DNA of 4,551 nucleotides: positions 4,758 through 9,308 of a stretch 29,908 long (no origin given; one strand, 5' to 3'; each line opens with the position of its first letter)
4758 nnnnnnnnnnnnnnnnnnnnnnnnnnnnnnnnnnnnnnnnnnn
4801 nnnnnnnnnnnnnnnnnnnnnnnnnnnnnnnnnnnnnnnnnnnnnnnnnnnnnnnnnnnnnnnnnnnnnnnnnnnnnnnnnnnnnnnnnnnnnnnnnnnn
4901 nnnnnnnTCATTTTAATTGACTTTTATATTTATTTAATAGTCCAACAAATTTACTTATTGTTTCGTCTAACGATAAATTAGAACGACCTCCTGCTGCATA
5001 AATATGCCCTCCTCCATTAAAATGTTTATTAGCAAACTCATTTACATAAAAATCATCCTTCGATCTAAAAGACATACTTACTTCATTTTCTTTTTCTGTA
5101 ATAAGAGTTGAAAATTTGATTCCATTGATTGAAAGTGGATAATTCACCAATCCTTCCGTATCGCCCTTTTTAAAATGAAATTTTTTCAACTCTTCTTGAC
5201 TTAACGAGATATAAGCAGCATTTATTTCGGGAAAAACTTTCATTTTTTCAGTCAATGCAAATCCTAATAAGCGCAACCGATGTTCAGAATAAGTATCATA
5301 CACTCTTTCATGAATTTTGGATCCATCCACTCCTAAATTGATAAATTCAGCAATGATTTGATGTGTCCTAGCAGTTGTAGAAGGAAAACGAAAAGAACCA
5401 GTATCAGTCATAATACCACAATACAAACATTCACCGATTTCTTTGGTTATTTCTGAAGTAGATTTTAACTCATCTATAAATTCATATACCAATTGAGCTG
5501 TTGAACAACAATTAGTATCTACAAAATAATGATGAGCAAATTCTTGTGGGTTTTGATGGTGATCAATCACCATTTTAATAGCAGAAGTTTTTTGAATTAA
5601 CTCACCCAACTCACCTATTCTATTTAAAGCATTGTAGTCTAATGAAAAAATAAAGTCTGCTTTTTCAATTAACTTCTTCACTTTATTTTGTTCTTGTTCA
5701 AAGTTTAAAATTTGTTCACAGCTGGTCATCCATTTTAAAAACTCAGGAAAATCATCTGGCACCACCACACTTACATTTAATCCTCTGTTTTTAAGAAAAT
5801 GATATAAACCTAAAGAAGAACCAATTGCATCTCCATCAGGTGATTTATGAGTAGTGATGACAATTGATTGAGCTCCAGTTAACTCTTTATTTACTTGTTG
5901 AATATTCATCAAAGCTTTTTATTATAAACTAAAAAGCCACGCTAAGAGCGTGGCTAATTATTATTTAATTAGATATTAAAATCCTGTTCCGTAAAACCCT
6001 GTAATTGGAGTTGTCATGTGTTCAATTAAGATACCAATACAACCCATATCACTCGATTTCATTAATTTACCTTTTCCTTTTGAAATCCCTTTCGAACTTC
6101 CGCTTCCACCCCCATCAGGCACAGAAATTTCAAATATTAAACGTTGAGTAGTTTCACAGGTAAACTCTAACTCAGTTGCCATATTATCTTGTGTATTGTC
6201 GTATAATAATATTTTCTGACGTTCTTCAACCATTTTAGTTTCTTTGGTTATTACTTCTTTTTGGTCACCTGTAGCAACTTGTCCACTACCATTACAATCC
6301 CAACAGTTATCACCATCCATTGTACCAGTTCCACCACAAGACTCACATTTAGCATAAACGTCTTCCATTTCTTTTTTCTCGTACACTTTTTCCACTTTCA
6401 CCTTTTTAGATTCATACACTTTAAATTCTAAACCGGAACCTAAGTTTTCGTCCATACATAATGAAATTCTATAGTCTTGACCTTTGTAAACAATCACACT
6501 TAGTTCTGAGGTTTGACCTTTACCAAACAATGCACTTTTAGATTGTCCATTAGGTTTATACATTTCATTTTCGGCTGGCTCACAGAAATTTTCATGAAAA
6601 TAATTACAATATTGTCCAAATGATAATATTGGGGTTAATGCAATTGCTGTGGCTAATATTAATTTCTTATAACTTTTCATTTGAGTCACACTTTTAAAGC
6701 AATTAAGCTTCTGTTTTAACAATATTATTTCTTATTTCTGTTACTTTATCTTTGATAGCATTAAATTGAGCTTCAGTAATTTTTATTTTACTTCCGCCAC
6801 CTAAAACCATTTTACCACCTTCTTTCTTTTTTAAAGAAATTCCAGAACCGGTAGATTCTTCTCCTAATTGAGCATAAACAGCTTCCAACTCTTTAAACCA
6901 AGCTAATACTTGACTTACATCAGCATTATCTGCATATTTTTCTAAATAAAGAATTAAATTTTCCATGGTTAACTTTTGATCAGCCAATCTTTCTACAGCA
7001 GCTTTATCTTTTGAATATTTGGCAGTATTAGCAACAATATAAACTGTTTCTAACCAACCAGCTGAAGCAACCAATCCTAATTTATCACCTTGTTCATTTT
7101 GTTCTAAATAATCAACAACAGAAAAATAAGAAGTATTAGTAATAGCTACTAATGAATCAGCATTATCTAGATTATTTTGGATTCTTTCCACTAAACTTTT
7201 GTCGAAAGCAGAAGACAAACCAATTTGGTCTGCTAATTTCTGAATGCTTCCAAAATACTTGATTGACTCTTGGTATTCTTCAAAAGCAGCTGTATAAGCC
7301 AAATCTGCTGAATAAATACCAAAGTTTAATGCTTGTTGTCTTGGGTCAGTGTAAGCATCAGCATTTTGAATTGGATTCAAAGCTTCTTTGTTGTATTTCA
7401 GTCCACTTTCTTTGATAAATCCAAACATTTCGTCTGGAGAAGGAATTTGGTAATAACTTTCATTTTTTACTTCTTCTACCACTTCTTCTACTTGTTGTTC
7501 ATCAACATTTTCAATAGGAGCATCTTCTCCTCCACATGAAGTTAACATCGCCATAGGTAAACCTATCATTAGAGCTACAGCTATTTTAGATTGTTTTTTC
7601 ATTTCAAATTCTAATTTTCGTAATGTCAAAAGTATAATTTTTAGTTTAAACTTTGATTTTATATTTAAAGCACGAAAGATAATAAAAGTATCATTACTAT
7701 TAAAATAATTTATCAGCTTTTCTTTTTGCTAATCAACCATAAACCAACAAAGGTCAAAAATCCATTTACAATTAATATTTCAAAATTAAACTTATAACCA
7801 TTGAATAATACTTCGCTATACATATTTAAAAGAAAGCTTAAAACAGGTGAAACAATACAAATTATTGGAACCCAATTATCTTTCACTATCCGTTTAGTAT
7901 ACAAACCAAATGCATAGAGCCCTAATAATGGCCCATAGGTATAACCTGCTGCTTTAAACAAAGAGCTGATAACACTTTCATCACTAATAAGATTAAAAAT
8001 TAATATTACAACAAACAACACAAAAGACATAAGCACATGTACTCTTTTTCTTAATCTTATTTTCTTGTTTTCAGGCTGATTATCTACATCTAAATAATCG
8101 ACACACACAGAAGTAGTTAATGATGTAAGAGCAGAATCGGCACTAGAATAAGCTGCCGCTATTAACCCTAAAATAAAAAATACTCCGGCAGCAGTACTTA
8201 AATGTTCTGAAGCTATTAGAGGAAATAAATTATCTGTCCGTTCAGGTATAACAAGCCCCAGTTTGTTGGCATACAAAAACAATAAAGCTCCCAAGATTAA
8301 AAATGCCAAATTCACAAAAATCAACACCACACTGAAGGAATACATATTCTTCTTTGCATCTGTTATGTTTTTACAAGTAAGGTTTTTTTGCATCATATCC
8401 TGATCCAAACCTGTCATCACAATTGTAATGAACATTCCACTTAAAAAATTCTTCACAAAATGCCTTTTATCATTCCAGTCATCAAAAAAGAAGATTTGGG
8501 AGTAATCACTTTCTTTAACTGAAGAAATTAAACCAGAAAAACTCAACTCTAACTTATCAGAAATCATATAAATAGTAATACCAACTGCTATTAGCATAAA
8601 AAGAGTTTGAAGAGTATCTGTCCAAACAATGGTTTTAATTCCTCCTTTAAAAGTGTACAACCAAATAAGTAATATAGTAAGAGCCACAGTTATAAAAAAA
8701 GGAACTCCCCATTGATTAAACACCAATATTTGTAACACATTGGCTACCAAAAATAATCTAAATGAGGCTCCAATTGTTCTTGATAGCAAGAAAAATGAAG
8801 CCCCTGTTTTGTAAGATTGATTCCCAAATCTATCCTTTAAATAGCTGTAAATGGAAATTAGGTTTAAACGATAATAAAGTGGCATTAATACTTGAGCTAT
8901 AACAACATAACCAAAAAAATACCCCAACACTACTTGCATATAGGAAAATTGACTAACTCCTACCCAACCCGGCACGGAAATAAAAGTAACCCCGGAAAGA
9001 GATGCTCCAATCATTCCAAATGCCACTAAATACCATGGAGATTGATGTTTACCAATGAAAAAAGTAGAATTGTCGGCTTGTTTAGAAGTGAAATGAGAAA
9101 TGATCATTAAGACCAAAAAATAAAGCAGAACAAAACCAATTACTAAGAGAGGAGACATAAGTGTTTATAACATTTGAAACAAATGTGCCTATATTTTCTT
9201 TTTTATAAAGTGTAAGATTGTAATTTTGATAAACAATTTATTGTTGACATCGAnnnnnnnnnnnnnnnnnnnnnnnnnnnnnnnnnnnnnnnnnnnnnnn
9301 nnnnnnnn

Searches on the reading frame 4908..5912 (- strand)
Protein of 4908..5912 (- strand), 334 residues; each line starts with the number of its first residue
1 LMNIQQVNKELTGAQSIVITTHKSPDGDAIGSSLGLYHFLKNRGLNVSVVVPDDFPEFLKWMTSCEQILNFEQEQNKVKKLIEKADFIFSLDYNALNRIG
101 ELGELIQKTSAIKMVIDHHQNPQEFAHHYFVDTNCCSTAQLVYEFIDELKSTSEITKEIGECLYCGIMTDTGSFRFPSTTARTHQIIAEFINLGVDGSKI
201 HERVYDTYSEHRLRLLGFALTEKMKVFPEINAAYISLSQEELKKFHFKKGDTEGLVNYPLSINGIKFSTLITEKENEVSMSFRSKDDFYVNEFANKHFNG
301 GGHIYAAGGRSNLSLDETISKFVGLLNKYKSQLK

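Call 83: search_protein_families(library=pfam, proteins=[window:4908-5912:-], max_evalue=0.001)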
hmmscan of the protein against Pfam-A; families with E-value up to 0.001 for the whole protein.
window:4908-5912:- (334 aa): 2 families
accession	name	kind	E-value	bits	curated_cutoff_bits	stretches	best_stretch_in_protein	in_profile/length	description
PF01368.27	DHH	-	3.8e-24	85.8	28.1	1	17-167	2-125/125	DHH family, N-terminal domain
PF02272.25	DHHA1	-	1.5e-08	35.4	25.9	1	245-323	11-93/102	DHHA1 domain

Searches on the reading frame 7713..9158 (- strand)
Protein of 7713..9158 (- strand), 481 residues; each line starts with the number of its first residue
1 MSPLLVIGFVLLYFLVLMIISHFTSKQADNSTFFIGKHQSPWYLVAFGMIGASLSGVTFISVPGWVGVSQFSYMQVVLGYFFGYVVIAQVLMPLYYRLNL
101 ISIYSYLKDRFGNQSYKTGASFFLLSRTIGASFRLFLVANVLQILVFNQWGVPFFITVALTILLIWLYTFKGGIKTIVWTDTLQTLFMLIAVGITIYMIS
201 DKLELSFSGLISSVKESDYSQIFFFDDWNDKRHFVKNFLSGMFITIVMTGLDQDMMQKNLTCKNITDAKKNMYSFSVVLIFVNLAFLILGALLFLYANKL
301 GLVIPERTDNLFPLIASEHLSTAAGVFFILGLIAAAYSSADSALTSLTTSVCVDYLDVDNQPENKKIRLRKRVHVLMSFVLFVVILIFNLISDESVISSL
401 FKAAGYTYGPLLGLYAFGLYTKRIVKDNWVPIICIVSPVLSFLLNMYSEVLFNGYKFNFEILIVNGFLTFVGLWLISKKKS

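Call 83: search_protein_families(library=pfam, proteins=[window:7713-9158:-], max_evalue=0.001)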
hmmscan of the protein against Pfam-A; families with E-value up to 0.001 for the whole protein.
window:7713-9158:- (481 aa): 1 family
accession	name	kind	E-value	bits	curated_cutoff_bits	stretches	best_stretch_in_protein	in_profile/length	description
PF00474.23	SSF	-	6.3e-22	78.4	22.8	1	33-424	1-394/406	Sodium:solute symporter family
